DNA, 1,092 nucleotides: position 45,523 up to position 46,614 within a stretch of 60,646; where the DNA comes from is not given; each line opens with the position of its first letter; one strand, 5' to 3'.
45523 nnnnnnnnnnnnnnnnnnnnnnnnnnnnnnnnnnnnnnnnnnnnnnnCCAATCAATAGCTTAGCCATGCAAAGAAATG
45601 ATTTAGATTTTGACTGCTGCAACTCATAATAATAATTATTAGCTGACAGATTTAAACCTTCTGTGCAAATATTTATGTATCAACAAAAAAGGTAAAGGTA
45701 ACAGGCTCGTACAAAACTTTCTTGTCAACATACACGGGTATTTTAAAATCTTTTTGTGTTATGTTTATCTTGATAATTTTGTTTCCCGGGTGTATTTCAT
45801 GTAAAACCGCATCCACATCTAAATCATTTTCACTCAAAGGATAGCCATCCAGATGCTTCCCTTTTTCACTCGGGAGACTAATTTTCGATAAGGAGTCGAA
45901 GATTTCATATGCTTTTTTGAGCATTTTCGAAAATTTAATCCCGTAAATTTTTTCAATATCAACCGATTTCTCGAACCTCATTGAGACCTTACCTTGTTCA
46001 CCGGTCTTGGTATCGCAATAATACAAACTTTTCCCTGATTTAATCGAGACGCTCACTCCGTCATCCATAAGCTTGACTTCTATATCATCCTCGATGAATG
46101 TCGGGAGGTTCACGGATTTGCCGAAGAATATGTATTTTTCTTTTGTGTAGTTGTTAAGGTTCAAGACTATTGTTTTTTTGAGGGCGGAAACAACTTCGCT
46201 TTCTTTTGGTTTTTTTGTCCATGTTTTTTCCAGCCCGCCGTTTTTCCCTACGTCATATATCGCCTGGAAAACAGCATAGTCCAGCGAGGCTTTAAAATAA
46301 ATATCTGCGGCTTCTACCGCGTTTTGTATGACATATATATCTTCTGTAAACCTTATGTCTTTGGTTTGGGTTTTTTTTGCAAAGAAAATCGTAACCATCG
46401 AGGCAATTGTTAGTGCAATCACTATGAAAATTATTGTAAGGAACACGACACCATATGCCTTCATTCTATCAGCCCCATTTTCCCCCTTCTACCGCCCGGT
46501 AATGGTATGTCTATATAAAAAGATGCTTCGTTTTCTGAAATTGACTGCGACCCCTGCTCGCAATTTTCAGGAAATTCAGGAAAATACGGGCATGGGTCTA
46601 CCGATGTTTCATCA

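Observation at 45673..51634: Eleven-gene operon of prepilin-like, N-terminally anchored proteins that includes two murein hydrolases, in an archaeal genome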

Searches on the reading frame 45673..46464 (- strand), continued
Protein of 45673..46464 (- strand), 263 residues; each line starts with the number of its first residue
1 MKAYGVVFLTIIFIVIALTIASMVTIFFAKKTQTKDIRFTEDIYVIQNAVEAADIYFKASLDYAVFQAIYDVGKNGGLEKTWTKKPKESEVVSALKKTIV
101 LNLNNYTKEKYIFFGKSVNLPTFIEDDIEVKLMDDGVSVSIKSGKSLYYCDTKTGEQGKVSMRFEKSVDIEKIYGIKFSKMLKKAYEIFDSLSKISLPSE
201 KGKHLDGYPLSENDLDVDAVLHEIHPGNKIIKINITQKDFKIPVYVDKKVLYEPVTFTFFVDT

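Call 73: find_encoding_contigs(protein=P0060, flank=10000, max_places=1)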
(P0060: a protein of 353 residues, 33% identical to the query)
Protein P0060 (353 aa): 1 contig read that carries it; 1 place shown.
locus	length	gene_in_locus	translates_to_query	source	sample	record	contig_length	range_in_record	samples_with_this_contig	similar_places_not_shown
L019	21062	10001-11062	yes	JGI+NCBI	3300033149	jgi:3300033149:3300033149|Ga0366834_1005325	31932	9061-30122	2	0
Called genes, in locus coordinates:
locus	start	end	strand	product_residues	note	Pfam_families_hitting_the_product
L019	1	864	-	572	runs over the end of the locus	-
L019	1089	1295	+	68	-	-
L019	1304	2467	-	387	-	PF00448:SRP54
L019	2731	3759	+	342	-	PF00465:Fe-ADH, PF13685:Fe-ADH_2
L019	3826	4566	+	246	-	PF01884:PcrB, PF01180:DHO_dh (weak)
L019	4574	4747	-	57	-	-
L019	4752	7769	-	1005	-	-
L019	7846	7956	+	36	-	-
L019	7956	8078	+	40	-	-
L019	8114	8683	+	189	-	-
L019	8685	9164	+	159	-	-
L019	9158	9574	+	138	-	-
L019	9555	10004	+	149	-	-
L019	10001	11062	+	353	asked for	-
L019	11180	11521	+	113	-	PF01918:Alba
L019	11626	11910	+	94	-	-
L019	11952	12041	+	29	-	-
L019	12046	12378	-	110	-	PF01900:RNase_P_Rpp14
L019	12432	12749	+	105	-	PF03819:MazG (faint)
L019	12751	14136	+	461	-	PF01425:Amidase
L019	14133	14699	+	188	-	PF13302:Acetyltransf_3, PF13420:Acetyltransf_4, PF00583:Acetyltransf_1, PF13673:Acetyltransf_10, PF13508:Acetyltransf_7, PF08445:FR47 (weak)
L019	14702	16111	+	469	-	PF02934:GatB_N, PF02637:GatB_Yqey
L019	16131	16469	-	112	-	-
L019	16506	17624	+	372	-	PF01555:N6_N4_Mtase, PF01170:UPF0020 (faint), PF08241:Methyltransf_11 (faint)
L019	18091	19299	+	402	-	PF00589:Phage_integrase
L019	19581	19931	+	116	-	-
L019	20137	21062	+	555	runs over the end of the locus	PF04326:SLFN_AlbA_2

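Call 74: find_related_loci(query=A1, collection=viral_contigs, flank=10000)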
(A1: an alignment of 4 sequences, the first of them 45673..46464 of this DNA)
Query A1 (263 aa) in viral_contigs; peptide patterns used: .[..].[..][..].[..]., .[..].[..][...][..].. (x = any residue, [..] = any of these).
74 stretches matched a pattern, but none encodes a relative of the query by tblastn (E <= 1e-3).

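Call 75: search_dna_similar(query=window:45673-46464:-, collection=phages, mode=protein, max_evalue=0.001)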
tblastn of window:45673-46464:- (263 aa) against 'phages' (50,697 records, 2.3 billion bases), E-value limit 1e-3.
No match.

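Call 76: search_dna_similar(query=window:45673-46464:-, collection=plasmids, mode=protein, max_evalue=0.001)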
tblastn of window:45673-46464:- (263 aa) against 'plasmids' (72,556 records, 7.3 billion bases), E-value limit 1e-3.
No match.

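Call 77: search_protein_families(library=pfam, max_evalue=0.01, proteins=[L009:699-2249:+, L009:3102-3773:+, L017:4170-6323:+, L018:1918-4452:+, L019:4752-7769:-, L016:3467-5335:-, L016:2819-3457:+])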
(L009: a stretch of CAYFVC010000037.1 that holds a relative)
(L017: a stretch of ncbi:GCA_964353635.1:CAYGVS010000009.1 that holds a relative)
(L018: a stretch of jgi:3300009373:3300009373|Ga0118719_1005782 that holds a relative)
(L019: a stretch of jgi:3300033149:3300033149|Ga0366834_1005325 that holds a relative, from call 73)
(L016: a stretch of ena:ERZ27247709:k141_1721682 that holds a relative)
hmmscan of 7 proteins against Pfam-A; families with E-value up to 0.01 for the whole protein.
L009:699-2249:+ (516 aa): 3 families
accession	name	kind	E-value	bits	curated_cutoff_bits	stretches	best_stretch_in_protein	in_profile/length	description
PF01520.23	Amidase_3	-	6.4e-37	127.7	27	1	287-512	1-173/174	N-acetylmuramoyl-L-alanine amidase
PF01476.26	LysM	-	4.9e-14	52.5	20.9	2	4-44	6-42/43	LysM domain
PF04536.20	TPM_phosphatase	-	0.0042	17.5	22.1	0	138-253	2-110/125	TPM domain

L009:3102-3773:+ (223 aa): 0 families

L017:4170-6323:+ (717 aa): 0 families

L018:1918-4452:+ (844 aa): 0 families

L019:4752-7769:- (1005 aa): 0 families

L016:3467-5335:- (622 aa): 0 families

L016:2819-3457:+ (212 aa): 0 families

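Call 84: fold_search(model_id=the predicted structure, library=viral)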
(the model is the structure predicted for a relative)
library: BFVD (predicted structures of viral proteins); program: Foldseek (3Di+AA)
matches with E <= 10: 950; with E <= 0.001: 0
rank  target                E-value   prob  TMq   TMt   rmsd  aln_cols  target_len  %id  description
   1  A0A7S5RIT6            1.1e-02  0.54  0.15  0.21  17.6       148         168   14  (no name in the UniProt tables at hand)
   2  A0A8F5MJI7            1.3e-02  0.12  0.11  0.05  24.2       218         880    8  RNA-dependent RNA polymerase [Grapevine-associated mycobunya-like virus 1]
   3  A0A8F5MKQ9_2          2.1e-02  0.12  0.12  0.04  25.1       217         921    8  RNA-directed RNA polymerase L [Grapevine-associated mycobunya-like virus 4]
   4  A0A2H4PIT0            2.6e-02  0.10  0.09  0.12  21.0       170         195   12  Uncharacterized protein [Corynebacterium phage phi673]
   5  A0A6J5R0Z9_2          3.0e-02  0.20  0.12  0.03  18.9       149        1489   14  NAT_SF domain containing protein [uncultured Caudovirales phage]
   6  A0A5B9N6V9            4.2e-02  0.21  0.16  0.17  16.6       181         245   14  Uncharacterized protein [Aeromonas phage 4L372D]
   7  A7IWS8                4.2e-02  0.16  0.19  0.16  17.4       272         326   10  Uncharacterized protein B403R [Paramecium bursaria Chlorella virus NY2A]
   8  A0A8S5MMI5            4.4e-02  0.15  0.16  0.20  22.1       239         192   12  Uncharacterized protein [Siphoviridae sp. ctxc31]
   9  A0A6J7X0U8            6.2e-02  0.23  0.09  0.26  23.8       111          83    9  Uncharacterized protein [uncultured Caudovirales phage]
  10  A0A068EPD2            6.2e-02  0.11  0.11  0.14  20.7       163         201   10  Uncharacterized protein [Bacillus phage CP-51]
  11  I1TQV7                6.6e-02  0.21  0.13  0.14  18.6       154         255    9  (no name in the UniProt tables at hand)
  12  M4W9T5                6.6e-02  0.10  0.11  0.17  17.8       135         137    7  Uncharacterized protein [Mycobacterium phage FF47]
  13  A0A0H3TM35            6.6e-02  0.09  0.12  0.14  22.1       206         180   10  (no name in the UniProt tables at hand)
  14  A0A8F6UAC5            7.0e-02  0.08  0.10  0.10  25.0       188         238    8  Uncharacterized protein [Rhinella marina erythrocytic-like virus]
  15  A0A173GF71            8.8e-02  0.23  0.15  0.21  23.6       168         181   10  Uncharacterized protein [Erwinia phage vB_EamM_Deimos-Minion]
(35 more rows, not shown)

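Call 91: search_solved_structures(query=A5, max_evalue=1)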
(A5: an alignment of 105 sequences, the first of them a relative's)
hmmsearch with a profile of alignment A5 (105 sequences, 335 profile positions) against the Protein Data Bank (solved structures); distinct sequences matched with E-value up to 1: 24.
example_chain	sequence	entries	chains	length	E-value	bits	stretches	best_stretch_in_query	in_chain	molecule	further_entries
9y6s_6E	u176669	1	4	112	0.11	14.9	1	165-212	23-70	Dynein light chain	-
2jcb_A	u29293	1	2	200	0.25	13.7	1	103-206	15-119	5-FORMYLTETRAHYDROFOLATE CYCLO-LIGASE FAMILY PROTEIN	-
8p5d_LM0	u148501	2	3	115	0.26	13.7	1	108-210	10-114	Transposase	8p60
7qca_LM0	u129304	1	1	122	0.32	13.4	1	108-210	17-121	eL14 LM0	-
1inl_A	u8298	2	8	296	0.37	13.2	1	69-89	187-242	Spermidine synthase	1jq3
8e84_A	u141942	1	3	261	0.79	12.1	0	138-202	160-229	Proliferating cell nuclear antigen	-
1axc_A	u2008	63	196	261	0.85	12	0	138-202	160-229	PCNA | Proliferating cell nuclear antigen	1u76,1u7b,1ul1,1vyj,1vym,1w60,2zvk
4ztd_A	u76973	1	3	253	0.85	12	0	138-201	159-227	Proliferating cell nuclear antigen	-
7kq0_A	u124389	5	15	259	0.85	12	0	138-202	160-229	Proliferating cell nuclear antigen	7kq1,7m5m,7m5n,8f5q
6gis_A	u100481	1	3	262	0.85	12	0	138-202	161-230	Proliferating cell nuclear antigen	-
6eht_A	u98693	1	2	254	0.85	12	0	138-201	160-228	Proliferating cell nuclear antigen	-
7m5l_A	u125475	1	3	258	0.86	12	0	138-202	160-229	Proliferating cell nuclear antigen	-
6qc0_A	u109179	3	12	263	0.86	12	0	138-202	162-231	Proliferating cell nuclear antigen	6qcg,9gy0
9eoa_F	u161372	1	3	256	0.86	12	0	138-201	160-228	Proliferating cell nuclear antigen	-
9uiq_F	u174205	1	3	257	0.86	12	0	138-202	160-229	Proliferating cell nuclear antigen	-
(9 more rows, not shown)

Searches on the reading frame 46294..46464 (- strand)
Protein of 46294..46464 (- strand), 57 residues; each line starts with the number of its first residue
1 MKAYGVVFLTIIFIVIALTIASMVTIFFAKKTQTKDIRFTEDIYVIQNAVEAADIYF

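Call 69: search_protein_families(library=pfam, max_evalue=10, proteins=[window:46294-46464:-])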
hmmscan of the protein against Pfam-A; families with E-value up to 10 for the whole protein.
seq(57 aa): 1 family
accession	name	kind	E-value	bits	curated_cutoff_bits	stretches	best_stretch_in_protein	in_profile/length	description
PF04277.18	OAD_gamma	-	1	10.5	27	1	4-35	11-42/76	Oxaloacetate decarboxylase, gamma chain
